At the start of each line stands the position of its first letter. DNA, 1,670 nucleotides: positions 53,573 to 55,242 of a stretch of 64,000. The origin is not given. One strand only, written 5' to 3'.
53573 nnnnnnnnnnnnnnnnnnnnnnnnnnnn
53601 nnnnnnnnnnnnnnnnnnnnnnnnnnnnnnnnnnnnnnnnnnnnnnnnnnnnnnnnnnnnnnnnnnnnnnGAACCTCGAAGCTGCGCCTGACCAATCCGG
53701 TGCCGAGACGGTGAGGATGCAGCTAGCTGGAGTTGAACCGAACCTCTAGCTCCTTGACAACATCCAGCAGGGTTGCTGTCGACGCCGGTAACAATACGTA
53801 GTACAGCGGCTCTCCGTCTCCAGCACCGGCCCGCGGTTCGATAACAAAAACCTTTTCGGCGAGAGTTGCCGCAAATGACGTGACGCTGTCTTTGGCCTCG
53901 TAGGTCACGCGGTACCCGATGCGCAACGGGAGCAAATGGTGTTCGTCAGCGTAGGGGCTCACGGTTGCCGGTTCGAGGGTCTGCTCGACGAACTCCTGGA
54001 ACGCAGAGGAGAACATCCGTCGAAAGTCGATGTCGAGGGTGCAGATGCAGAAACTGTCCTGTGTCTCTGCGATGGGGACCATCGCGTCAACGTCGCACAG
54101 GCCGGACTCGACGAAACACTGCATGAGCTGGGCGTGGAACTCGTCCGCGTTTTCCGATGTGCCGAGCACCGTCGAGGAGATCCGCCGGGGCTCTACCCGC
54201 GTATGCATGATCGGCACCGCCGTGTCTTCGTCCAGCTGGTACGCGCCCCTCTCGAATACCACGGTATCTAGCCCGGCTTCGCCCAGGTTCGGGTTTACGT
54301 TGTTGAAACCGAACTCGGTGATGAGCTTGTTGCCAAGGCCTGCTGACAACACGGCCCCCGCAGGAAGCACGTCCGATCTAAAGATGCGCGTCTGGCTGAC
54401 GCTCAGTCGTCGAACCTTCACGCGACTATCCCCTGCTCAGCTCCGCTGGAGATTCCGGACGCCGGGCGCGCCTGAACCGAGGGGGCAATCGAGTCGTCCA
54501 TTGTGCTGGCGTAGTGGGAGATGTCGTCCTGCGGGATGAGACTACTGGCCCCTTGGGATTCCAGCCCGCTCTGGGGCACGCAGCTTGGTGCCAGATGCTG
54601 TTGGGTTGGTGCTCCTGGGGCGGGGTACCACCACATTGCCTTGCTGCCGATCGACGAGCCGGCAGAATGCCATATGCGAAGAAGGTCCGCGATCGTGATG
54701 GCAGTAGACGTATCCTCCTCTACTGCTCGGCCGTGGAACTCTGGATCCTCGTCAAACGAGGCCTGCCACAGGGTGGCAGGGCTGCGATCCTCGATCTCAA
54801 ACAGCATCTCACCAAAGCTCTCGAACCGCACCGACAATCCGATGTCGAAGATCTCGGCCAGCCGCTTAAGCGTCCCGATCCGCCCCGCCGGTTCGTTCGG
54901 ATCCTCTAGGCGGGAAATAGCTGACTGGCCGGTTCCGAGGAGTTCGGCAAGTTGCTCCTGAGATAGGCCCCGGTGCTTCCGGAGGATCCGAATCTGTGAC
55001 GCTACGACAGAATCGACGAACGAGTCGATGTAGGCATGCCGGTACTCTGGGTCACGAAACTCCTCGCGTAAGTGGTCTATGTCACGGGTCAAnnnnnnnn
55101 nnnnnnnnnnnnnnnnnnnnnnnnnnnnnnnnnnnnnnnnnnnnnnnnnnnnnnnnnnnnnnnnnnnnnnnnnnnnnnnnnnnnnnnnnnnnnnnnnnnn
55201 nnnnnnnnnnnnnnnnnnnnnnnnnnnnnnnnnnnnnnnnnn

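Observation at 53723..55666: Three-gene toxin/HTH/unknown operon at the prophage end (candidate defense or addiction cargo)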

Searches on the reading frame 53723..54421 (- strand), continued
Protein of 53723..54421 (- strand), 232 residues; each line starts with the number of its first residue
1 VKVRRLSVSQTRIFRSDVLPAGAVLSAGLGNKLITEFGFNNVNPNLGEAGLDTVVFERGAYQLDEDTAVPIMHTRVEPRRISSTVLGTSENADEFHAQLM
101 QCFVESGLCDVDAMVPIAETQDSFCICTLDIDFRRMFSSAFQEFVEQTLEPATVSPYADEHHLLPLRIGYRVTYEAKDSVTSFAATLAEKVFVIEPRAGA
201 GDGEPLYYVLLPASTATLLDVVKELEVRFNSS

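Call 85: find_homologous_proteins(query=A4, max_evalue=0.00001)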
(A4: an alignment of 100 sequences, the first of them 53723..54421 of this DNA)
Query A4 (100 sequences) (232 aa, profile of the alignment): 4 proteins with E <= 0.00001 among 7113 candidates.
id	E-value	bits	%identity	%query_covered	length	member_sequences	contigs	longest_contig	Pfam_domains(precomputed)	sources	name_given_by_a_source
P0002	2.6e-58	215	55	99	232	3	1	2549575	-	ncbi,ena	-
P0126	6.5e-56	207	23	97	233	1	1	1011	-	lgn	-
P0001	6.1e-55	204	100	100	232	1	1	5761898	-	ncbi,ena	-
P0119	2.3e-47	179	23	97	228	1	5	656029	-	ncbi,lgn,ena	ncbi:MAG: hypothetical protein ACLQMF_02145 [Rectinemataceae bacterium]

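Call 96: find_encoding_contigs(protein=P0119, flank=6000, max_places=2)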
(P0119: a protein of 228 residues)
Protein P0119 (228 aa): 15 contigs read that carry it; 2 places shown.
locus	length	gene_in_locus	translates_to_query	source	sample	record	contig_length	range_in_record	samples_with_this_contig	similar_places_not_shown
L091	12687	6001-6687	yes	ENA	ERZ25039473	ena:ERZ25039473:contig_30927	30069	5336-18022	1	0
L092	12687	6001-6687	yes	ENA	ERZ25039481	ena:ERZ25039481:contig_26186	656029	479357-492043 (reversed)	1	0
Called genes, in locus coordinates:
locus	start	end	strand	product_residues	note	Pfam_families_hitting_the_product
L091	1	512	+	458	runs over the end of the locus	PF13565:HTH_32, PF00665:rve, PF09299:Mu-transpos_C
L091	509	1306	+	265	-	PF25199:nSTAND_NTPase5 (faint), PF01637:ATPase_2 (weak), PF13401:AAA_22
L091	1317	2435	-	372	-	PF01610:DDE_Tnp_ISL3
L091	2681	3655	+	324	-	PF13565:HTH_32 (weak), PF00665:rve, PF13683:rve_3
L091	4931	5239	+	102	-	PF15723:MqsR_toxin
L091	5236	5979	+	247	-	PF15731:MqsA_antitoxin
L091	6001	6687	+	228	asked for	-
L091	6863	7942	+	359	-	PF03786:UxuA, PF01261:AP_endonuc_2 (weak)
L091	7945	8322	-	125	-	PF14489:QueF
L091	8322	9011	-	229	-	PF02592:Vut_1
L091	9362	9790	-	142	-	PF00005:ABC_tran, PF12399:BCA_ABC_TP_C (weak)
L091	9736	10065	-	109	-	PF00005:ABC_tran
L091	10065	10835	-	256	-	PF00005:ABC_tran, PF13304:AAA_21 (faint), PF12399:BCA_ABC_TP_C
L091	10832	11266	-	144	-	PF02653:BPD_transp_2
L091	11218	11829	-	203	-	PF02653:BPD_transp_2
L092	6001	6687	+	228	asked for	-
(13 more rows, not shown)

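Call 97: find_encoding_contigs(protein=P0090, flank=4000, max_places=2)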
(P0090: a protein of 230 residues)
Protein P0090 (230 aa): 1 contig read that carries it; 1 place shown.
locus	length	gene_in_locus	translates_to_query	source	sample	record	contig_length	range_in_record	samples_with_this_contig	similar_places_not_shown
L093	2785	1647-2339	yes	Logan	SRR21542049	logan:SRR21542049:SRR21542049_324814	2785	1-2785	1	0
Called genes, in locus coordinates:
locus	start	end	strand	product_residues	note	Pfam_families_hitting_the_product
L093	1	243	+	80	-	?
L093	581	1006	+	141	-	PF22014:DUF6932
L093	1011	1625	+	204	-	PF12844:HTH_19 (weak), PF13560:HTH_31, PF01381:HTH_3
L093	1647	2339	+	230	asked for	-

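Call 100: search_dna_similar(query=window:53723-54421:-, collection=phages, mode=protein, max_evalue=0.01, max_rows=10)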
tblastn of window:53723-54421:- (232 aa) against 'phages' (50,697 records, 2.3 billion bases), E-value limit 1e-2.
No match.

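Call 101: search_dna_similar(query=window:53723-54421:-, collection=plasmids, mode=protein, max_evalue=0.01, max_rows=10)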
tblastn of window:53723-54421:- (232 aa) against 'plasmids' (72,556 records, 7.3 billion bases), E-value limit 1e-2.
No match.

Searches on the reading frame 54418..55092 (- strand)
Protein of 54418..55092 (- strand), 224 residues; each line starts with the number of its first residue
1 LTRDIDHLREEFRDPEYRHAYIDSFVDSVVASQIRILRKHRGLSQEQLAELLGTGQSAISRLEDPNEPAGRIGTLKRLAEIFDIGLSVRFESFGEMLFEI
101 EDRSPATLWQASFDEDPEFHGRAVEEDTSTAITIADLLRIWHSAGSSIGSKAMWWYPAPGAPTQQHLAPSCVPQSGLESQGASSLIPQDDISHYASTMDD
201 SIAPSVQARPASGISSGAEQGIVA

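Call 3: search_protein_families(library=pfam, proteins=[window:54418-55092:-], max_evalue=1)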
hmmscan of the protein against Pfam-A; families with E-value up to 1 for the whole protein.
window:54418-55092:- (224 aa): 13 families
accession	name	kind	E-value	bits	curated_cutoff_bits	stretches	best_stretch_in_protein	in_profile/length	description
PF01381.28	HTH_3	-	2e-09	37.8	23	1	34-85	1-51/55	Helix-turn-helix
PF13560.12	HTH_31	-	6.8e-09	36.4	27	1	32-83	4-55/64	Helix-turn-helix domain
PF12844.13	HTH_19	-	4.3e-08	33.4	30.2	1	34-84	4-53/64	Helix-turn-helix domain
PF20432.4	Xre-like-HTH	-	0.00089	19.9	25.8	1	34-68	15-49/63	Antitoxin Xre-like helix-turn-helix domain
PF13744.12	HTH_37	-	0.0011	19.2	27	1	30-63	19-52/80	Helix-turn-helix domain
PF13443.12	HTH_26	-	0.0025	18.5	22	1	34-85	2-53/63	Cro/C1-type HTH DNA-binding domain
PF04545.22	Sigma70_r4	-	0.0028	17.6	24.1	1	37-63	15-41/50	Sigma-70, region 4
PF15731.11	MqsA_antitoxin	-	0.0055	17.3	30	1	29-64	67-104/131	Antitoxin component of bacterial toxin-antitoxin system, MqsA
PF01047.28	MarR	-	0.074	13.4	24.6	1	35-62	10-37/59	MarR family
PF12802.13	MarR_2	-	0.11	13.2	27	1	34-62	11-40/61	MarR family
PF13412.12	HTH_24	-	0.13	12.3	21.9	1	34-61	9-36/48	Winged helix-turn-helix DNA-binding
PF13384.12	HTH_23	-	0.16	12.3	24.6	1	34-61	8-36/50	Homeodomain-like domain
PF13545.12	HTH_Crp_2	-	0.17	12.3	27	1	42-61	22-41/70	Crp-like helix-turn-helix domain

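Call 4: search_protein_families(library=padloc, proteins=[window:54418-55092:-], max_evalue=1)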
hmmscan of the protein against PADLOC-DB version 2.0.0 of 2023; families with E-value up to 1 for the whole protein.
window:54418-55092:- (224 aa): 16 families
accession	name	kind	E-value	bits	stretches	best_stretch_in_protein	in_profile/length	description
PDLC02926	HTH_VI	-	1.2e-08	33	1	33-88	5-59/92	-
PDLC04142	capH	-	2.9e-05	23.1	1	33-88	10-60/103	capH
PDLC03947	RmrA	-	0.00068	16.6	1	27-88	9-69/383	-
PDLC03951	RmrA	-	0.00096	16.2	1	30-86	9-64/400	-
PDLC03949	RmrA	-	0.0041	14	1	31-83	4-55/363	-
PDLC03664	Control_protein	-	0.0047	15.4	1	23-73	6-57/74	control protein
PDLC03954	RmrA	-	0.0051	13.8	1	29-84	10-64/380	-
PDLC03671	Control_protein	-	0.0057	14.9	1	27-64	12-49/84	control protein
PDLC03946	RmrA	-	0.0077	13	1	33-84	6-56/357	-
PDLC03665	Control_protein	-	0.013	13.7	1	31-64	10-44/77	control protein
PDLC03956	RmrA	-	0.021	11.9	1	28-83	7-62/399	-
PDLC03953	RmrA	-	0.029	11.6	1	31-81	7-56/373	-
PDLC03948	RmrA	-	0.032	11.1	1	30-80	9-58/397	-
PDLC04760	PDC-M64C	-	0.035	12.5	1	29-61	26-58/93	-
PDLC01248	Cas1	-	0.052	11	1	11-104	88-164/289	"CAS-I,CAS-II,CAS-III,CAS-IV,CAS-V,CAS-VI; acquisition_1"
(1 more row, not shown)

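Call 5: search_protein_families(library=ncbifam, proteins=[window:54418-55092:-], max_evalue=1)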
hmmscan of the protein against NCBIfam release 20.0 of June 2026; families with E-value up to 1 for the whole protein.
window:54418-55092:- (224 aa): 22 families
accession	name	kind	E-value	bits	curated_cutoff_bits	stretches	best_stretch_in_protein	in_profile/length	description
TIGR03070.1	couple_hipB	subfamily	8e-10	38.5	71.65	1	31-82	4-54/58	type II toxin-antitoxin system Y4mF family antitoxin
TIGR03830.1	CxxCG_CxxCG_HTH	subfamily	3.3e-07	30.1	61.8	1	27-65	63-101/127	type II TA system antitoxin MqsA family protein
NF007408.0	PRK09943.1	equivalog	1.1e-06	28.4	211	1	33-90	11-67/185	HTH-type transcriptional regulator PuuR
NF041951.1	phage_RstR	subfamily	4.4e-05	23.7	80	1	31-86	4-58/108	RstR family transcriptional repressor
NF038139.1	Reg_Aceta_RamB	equivalog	0.00015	20.5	700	1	30-85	3-57/465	acetate metabolism transcriptional regulator RamB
NF007257.0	PRK09706.1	subfamily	0.00043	20.1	101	1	29-84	5-59/135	transcriptional repressor DicA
NF046032.1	TransRegSlrRBacil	equivalog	0.00063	19.9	250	1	33-102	5-73/149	HTH-type transcriptional regulator SlrR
TIGR00270.2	TIGR00270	equivalog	0.0013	18.5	110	1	31-90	77-135/159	multiprotein bridging factor aMBF1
NF058600.1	TransRegSco1979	equivalog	0.0022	17.1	350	1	29-95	8-73/280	Sco1979 family transcriptional regulator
NF007271.0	PRK09726.1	equivalog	0.0029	17.6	79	1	30-67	13-50/88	type II toxin-antitoxin system antitoxin HipB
NF003056.0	PRK03975.1-4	equivalog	0.0049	16.7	115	1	31-64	9-43/145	putative transcriptional regulator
TIGR02612.1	mob_myst_A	hypoth_equivalog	0.0063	16.4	122.6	1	33-83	29-80/150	mobile mystery protein A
NF003055.0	PRK03975.1-2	equivalog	0.007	16.1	122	1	23-63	7-45/140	putative transcriptional regulator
NF053597.1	EnfR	exception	0.01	16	260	1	31-64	6-40/142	transcriptional factor EnfR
TIGR02937.1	sigma70-ECF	superfamily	0.034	13.8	42.9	1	14-63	103-154/165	sigma-70 family RNA polymerase sigma factor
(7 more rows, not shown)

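Call 6: search_protein_families(library=phrogs, proteins=[window:54418-55092:-], max_evalue=1)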
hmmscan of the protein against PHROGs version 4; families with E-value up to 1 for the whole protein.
window:54418-55092:- (224 aa): 35 families (the best 25 are shown)
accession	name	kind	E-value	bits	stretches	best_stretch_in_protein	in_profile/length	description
phrog_1373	-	transcription regulation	2e-12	48.4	1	10-92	43-125/166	transcriptional regulator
phrog_7241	-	transcription regulation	5.5e-09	37.1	1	31-84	63-115/122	transcriptional regulator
phrog_8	-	transcription regulation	3e-08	34.5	1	34-85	81-131/346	transcriptional regulator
phrog_5823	-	transcription regulation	5.1e-08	33.5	1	31-86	8-63/404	transcriptional regulator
phrog_4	-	transcription regulation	4.4e-07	30.2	1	34-99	141-201/400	transcriptional repressor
phrog_3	-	transcription regulation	4.6e-07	30.9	1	30-102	89-151/430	transcriptional repressor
phrog_2339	-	DNA, RNA and nucleotide metabolism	8.5e-07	29.9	1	33-91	29-87/98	HTH DNA binding protein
phrog_7950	-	transcription regulation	9.6e-07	29.8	1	32-64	10-42/68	transcriptional repressor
phrog_2328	-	transcription regulation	1.2e-05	26.1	1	30-84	16-69/128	transcriptional repressor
phrog_2104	-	unknown function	3.1e-05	25.1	1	28-70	38-81/103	-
phrog_2967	-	transcription regulation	3.1e-05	24.6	1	31-85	12-65/225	transcriptional regulator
phrog_2439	-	transcription regulation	0.00011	22.2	1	32-84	10-61/367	transcriptional regulator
phrog_11553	-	unknown function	0.00024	21.5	1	27-93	33-95/278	-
phrog_6831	-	transcription regulation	0.00067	20.6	1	40-81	16-57/68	transcriptional regulator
phrog_5119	-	unknown function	0.0025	18.6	1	31-66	55-90/152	-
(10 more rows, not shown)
